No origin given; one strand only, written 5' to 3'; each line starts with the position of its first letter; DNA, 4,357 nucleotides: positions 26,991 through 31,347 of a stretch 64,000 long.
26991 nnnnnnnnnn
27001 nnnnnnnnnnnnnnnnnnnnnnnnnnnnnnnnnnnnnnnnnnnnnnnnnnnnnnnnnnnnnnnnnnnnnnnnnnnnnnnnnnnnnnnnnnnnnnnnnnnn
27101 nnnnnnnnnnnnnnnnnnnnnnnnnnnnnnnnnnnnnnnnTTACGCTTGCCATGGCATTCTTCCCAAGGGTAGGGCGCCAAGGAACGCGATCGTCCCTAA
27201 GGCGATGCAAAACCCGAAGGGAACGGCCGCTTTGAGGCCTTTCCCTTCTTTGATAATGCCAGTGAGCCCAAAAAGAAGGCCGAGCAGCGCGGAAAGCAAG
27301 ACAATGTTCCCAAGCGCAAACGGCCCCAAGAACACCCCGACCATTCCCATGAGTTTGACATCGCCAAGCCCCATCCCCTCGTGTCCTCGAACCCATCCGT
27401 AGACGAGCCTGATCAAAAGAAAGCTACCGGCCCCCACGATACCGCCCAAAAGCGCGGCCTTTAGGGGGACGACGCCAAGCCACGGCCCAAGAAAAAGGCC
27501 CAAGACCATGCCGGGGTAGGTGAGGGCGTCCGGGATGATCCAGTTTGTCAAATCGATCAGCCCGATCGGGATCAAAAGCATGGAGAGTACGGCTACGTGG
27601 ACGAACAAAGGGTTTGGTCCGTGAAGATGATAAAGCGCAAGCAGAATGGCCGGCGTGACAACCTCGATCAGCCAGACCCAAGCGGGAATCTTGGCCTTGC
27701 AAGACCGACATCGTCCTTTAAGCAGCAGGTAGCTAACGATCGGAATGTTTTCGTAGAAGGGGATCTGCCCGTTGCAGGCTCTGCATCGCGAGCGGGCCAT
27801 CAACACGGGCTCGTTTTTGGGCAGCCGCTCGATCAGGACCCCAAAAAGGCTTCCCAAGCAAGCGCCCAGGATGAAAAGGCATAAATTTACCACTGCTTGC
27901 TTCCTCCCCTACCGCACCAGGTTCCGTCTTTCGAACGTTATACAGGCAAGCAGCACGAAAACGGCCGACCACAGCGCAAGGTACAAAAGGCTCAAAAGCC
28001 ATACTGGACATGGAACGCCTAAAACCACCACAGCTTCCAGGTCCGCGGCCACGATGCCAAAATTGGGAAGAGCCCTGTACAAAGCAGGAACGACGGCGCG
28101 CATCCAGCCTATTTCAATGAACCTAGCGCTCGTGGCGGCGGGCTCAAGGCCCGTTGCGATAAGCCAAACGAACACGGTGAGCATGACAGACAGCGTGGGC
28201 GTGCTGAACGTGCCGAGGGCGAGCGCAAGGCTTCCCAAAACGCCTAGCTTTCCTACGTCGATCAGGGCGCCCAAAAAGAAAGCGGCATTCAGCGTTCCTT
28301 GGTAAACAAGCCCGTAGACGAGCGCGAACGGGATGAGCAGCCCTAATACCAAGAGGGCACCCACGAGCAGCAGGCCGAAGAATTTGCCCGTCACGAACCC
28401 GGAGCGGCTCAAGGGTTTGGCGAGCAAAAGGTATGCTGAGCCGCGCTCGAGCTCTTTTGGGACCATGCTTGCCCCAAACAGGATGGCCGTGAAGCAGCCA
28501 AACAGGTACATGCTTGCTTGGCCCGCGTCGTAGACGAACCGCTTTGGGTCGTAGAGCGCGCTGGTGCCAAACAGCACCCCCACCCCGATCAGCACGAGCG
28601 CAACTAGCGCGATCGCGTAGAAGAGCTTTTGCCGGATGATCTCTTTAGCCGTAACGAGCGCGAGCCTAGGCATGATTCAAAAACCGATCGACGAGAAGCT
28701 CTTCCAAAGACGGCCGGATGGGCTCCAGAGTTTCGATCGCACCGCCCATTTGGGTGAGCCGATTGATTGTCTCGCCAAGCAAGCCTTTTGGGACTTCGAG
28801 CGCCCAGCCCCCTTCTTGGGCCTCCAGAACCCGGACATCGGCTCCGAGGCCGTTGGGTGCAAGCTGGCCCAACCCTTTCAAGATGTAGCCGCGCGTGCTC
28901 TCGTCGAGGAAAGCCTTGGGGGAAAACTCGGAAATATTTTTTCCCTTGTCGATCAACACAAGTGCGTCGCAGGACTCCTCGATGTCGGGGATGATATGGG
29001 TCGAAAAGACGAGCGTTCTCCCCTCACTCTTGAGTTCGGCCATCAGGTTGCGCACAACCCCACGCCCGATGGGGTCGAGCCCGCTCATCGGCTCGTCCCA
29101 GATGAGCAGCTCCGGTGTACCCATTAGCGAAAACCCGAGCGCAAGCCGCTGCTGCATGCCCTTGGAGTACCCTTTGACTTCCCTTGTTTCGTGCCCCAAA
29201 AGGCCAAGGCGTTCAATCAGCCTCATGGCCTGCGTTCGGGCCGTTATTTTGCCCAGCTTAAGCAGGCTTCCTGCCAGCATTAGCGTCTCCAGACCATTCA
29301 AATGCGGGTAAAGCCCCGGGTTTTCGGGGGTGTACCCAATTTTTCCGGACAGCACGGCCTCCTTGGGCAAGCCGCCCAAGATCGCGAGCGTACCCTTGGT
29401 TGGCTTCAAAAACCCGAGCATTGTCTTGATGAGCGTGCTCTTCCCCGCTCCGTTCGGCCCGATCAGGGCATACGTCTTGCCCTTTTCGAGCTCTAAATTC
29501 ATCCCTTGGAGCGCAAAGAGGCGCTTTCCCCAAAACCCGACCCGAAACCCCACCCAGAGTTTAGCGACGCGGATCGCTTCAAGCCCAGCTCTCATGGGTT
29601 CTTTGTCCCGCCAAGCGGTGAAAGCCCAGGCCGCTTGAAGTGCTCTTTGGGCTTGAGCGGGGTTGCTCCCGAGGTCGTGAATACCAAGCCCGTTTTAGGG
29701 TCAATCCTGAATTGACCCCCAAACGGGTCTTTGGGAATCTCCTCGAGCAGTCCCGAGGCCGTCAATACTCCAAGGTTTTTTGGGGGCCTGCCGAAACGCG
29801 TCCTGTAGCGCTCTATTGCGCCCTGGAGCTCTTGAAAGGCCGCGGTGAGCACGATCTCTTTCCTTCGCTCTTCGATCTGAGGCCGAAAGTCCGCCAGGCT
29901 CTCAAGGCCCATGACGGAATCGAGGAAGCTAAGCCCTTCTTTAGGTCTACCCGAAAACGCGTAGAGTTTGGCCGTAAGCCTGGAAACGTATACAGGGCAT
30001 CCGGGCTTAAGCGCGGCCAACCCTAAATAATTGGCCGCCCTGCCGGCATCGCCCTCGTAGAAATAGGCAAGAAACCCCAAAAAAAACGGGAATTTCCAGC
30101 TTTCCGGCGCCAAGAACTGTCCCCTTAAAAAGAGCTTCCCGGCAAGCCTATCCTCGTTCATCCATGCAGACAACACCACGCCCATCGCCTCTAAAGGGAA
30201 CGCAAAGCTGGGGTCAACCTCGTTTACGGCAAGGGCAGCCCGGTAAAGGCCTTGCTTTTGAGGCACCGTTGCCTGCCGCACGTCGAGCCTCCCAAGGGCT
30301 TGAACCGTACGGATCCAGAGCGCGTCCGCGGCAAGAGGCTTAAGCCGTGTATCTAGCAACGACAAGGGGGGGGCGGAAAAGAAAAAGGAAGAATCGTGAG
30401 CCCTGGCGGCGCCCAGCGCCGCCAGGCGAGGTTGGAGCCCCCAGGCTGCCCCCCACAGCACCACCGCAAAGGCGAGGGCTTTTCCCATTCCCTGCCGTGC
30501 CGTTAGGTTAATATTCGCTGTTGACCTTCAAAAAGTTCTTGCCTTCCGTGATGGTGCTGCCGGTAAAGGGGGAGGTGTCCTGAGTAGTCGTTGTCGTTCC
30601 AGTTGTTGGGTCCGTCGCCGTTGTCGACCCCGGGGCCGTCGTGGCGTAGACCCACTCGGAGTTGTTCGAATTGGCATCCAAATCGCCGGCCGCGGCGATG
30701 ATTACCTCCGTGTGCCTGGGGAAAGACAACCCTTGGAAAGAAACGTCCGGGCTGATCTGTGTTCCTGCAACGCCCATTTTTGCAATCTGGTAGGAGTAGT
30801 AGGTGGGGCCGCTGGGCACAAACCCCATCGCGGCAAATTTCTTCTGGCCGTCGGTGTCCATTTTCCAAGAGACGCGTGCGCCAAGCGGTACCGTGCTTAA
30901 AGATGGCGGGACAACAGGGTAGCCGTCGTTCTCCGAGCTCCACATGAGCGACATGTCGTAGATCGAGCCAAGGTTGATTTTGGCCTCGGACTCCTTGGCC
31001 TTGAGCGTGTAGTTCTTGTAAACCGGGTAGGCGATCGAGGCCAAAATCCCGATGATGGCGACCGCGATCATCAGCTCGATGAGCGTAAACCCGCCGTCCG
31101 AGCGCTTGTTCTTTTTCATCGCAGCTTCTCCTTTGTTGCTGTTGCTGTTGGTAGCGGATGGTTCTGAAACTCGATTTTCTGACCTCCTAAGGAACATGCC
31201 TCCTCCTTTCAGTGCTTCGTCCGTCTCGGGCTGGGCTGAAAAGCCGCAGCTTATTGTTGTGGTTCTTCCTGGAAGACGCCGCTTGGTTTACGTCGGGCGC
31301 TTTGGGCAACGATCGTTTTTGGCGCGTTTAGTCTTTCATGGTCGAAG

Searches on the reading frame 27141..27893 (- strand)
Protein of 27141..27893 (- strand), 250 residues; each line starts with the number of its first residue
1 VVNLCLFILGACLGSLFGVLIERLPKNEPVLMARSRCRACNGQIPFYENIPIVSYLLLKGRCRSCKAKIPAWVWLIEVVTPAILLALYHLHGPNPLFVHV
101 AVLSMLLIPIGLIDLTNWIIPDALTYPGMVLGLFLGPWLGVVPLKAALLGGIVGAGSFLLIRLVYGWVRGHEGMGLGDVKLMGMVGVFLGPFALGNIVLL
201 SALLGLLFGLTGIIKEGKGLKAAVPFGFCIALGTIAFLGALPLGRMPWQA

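Call 24: search_protein_families(library=ncbifam, proteins=[window:27141-27893:-], max_evalue=0.01)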
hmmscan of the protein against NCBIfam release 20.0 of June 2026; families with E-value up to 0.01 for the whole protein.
window:27141-27893:- (250 aa): 0 families

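Call 25: search_protein_families(library=pfam, proteins=[window:27141-27893:-], max_evalue=0.01)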
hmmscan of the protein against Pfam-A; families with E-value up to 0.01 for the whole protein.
window:27141-27893:- (250 aa): 2 families
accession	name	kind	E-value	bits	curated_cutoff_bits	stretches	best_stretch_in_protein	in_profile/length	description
PF06750.18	A24_N_bact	-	2.8e-26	91.8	23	1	8-88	1-81/84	Bacterial Peptidase A24 N-terminal domain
PF01478.23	Peptidase_A24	-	3.2e-16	60.1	26.5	1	102-210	2-104/104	Type IV leader peptidase family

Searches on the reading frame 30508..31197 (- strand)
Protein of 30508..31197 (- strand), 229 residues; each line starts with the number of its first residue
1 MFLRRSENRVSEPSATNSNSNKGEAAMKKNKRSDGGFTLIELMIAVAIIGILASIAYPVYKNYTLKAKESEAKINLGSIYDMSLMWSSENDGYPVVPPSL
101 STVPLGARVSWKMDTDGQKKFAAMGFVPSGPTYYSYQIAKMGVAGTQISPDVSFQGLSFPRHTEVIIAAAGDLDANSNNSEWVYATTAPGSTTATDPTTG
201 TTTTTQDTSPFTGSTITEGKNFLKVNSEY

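Call 24: search_protein_families(library=ncbifam, proteins=[window:30508-31197:-], max_evalue=0.01)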
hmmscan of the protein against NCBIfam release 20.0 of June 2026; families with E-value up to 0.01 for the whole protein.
window:30508-31197:- (229 aa): 9 families
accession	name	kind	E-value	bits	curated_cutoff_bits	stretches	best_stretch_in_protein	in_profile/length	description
NF041775.1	typeIV_PilA_Myxo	equivalog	1.7e-16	60.8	400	1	34-117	10-95/214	type IV pilin protein PilA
TIGR02532.1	IV_pilin_GFxxxE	domain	1.4e-09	37.4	16.3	1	36-57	3-24/24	prepilin-type N-terminal cleavage/methylation domain-containing protein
NF007862.0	PRK10574.1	equivalog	4.1e-09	36.7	138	1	34-67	4-37/145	prepilin peptidase-dependent pilin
TIGR01710.1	typeII_sec_gspG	equivalog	1.6e-07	31.4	88.85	1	36-96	2-62/134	type II secretion system major pseudopilin GspG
NF041013.1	T4P_ComGE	equivalog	6.3e-06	26.2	49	1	36-89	5-58/83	competence type IV pilus minor pilin ComGE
TIGR01708.2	typeII_sec_gspH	equivalog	3.5e-05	23.9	80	1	36-59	3-26/169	type II secretion system minor pseudopilin GspH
TIGR01711.1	gspJ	equivalog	0.0011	18.8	64.85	1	35-62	1-28/192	type II secretion system minor pseudopilin GspJ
NF007800.0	PRK10506.1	equivalog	0.003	17.4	158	1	28-65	2-39/163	prepilin peptidase-dependent protein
NF040999.1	pilin_ComGC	equivalog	0.0087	16.2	75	0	36-58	3-25/84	competence type IV pilus major pilin ComGC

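Call 25: search_protein_families(library=pfam, proteins=[window:30508-31197:-], max_evalue=0.01)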
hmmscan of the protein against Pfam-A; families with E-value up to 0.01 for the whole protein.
window:30508-31197:- (229 aa): 1 family
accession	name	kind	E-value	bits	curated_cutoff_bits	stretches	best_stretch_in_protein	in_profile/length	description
PF07963.17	N_methyl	-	6.4e-10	38.6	21.2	1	32-57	2-27/27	Prokaryotic N-terminal methylation motif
